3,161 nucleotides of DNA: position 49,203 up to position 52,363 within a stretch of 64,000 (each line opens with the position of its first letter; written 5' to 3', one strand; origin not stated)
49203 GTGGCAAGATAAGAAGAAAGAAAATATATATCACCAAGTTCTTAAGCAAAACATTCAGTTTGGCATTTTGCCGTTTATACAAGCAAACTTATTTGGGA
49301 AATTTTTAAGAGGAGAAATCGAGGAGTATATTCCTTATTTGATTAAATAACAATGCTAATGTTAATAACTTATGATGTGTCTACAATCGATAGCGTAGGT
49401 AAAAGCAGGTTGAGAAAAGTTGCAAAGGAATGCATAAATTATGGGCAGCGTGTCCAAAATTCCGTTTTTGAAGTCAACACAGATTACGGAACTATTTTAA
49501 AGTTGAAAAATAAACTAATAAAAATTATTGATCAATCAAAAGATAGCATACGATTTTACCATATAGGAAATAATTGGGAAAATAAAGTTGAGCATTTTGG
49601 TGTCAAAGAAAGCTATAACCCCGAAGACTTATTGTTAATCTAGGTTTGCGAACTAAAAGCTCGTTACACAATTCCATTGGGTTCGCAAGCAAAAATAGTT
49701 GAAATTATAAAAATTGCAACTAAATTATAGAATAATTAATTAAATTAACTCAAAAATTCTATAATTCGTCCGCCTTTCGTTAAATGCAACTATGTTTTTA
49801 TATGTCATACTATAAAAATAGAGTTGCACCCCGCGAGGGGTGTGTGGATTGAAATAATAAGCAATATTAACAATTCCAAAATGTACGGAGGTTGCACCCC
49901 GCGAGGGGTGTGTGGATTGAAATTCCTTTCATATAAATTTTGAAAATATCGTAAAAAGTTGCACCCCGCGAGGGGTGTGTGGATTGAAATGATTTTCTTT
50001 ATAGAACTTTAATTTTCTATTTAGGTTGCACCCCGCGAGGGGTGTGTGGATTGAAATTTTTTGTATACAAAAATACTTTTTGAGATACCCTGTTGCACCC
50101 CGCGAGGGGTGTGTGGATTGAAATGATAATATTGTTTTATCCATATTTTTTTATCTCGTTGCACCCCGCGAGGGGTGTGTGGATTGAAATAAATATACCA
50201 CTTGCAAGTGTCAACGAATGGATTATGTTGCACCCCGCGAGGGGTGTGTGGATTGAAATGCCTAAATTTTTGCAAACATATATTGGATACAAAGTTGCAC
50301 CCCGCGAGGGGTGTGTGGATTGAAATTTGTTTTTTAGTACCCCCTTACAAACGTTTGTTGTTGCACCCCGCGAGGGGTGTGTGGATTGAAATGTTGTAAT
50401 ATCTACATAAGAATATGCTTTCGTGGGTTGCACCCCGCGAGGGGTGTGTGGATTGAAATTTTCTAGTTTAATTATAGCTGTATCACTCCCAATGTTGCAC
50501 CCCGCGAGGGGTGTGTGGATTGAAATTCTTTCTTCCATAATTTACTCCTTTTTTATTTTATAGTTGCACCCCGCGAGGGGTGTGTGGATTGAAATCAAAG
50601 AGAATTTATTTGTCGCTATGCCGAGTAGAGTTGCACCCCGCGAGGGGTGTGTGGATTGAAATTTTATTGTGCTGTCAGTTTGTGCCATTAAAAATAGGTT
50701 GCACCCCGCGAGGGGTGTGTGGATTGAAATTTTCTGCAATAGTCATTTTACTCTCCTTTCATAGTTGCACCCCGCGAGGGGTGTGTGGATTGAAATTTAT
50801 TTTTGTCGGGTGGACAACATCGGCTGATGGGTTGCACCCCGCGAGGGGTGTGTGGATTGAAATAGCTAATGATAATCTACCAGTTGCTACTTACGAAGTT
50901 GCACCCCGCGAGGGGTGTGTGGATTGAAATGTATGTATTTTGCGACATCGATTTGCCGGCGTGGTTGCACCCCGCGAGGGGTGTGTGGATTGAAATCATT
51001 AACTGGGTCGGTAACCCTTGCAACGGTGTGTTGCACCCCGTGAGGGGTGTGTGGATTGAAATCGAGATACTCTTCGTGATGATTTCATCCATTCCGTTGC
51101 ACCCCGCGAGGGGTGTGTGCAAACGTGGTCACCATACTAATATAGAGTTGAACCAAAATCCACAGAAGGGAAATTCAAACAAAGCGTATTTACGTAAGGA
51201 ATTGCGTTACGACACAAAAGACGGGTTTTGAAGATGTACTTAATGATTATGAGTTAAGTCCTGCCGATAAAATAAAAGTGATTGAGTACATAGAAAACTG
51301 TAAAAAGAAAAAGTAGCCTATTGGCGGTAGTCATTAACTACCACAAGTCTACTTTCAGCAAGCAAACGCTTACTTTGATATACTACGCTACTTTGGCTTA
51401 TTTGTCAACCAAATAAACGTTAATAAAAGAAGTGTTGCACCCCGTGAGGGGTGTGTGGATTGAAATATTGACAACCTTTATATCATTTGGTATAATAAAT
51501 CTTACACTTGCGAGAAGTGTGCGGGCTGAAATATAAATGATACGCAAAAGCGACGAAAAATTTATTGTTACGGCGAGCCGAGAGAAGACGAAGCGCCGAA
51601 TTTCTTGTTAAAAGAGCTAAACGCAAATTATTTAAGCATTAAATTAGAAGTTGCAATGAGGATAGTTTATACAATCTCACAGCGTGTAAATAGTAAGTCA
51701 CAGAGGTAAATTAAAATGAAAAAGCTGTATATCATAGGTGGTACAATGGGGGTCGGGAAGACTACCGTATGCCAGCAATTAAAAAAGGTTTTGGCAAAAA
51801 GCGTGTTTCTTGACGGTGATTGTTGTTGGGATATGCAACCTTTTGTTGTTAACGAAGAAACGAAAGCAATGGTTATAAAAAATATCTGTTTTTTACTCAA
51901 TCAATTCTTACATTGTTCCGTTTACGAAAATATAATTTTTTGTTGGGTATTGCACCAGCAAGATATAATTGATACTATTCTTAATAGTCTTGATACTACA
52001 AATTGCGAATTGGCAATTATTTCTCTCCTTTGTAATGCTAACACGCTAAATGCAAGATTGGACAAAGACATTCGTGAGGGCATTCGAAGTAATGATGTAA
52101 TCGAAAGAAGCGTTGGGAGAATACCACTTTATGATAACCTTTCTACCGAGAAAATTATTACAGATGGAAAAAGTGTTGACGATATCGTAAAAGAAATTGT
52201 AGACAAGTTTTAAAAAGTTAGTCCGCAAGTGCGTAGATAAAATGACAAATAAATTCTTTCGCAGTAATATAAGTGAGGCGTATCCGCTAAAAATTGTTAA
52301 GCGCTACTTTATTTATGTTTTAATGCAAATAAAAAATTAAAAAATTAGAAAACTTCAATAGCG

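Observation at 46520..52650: Type I-C CRISPR-Cas without interference genes: only cas4-cas1-cas2 and a homogeneous 20-repeat array remain, beside tRNA-Asn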

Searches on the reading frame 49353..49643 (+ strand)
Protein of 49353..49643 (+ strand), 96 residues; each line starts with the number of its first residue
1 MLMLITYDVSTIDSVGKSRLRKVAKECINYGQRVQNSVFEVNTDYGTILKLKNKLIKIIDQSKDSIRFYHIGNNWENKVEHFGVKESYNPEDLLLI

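Call 5: search_protein_families(library=pfam, proteins=[window:49353-49643:+], max_evalue=0.01)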
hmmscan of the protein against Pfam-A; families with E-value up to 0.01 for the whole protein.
window:49353-49643:+ (96 aa): 1 family
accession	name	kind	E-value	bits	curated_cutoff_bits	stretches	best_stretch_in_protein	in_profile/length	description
PF09827.14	CRISPR_Cas2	-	8.6e-25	87.2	23.8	1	1-78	1-73/74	CRISPR associated protein Cas2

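Call 73: search_protein_families(library=ncbifam, proteins=[window:49353-49640:+], max_evalue=0.00001)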
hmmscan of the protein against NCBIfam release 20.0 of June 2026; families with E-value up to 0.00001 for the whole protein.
window:49353-49640:+ (96 aa): 1 family
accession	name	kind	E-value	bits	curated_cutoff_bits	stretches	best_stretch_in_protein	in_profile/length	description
TIGR01573.1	cas2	equivalog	4.5e-18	65.3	24.5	1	1-95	1-95/96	CRISPR-associated endonuclease Cas2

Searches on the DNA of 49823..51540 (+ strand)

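Call 22: search_dna_similar(query=window:49823-51540:+, collection=phages, mode=distant, max_evalue=0.01, max_rows=30)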
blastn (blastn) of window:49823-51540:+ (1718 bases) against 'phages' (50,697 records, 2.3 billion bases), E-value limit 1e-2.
Records with a match: 1; places in all: 1; records where one place covers at least 80% of the query: 0.
Best place of each record, by identity: 60-80% 1.
By first word of the organism name: Bacteriophage 1.
By host as written in the record: - 1.
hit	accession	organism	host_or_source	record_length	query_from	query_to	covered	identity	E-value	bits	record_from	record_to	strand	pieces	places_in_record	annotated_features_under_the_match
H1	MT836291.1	Bacteriophage sp.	human fecal samples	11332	687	839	9%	71.5%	8e-5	56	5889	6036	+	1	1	record has no annotation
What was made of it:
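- Tried and rejected: Whole array against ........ phages: only one weak AT-rich 71% hit (call 22).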

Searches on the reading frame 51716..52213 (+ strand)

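Call 5: search_protein_families(library=pfam, proteins=[window:51716-52213:+], max_evalue=0.01)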
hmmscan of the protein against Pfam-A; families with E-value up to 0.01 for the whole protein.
window:51716-52213:+ (165 aa): 5 families
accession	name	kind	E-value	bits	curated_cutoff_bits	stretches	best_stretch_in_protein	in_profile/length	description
PF13238.12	AAA_18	-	2.7e-14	54.1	29.4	1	6-126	2-121/128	AAA domain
PF01712.25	dNK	-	0.0043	17.3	27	0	7-31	3-27/203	Deoxynucleoside kinase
PF03029.23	ATP_bind_1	-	0.0051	17.1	27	0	9-29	3-23/240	Conserved hypothetical ATP binding protein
PF01202.28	SKI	-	0.0076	16.8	22.1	0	11-33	1-22/159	Shikimate kinase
PF13207.12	AAA_17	-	0.0088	16.8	27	0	9-35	2-28/136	AAA domain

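Call 58: search_protein_families(library=phrogs, proteins=[window:51716-52210:+], max_evalue=1)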
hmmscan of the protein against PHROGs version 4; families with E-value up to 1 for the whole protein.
window:51716-52210:+ (165 aa): 7 families
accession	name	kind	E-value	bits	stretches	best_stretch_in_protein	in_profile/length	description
phrog_761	-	other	0.011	16.4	1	1-29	18-46/362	thymidylate kinase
phrog_800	-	head and packaging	0.011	15.4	1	2-35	32-65/511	terminase small subunit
phrog_2071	-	other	0.029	15.1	1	1-29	15-41/282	ATPase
phrog_1815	-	other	0.041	15.1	1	1-24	2-25/197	guanylate kinase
phrog_33913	-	unknown function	0.11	13.8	1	138-165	24-51/55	-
phrog_25471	-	unknown function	0.29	12.2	1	5-30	24-49/162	-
phrog_2107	-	other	0.53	10.9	1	5-27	6-28/201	thymidylate kinase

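Call 73: search_protein_families(library=ncbifam, proteins=[window:51716-52210:+], max_evalue=0.00001)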
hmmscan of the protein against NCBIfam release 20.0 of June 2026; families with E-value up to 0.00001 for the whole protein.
window:51716-52210:+ (165 aa): 1 family
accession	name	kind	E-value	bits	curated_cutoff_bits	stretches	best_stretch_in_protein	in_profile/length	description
NF038208.1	garosamine_AAA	equivalog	1.6e-07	31.2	170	1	6-116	4-111/167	Gar/GrdA family gentamicin resistance ATP-binding protein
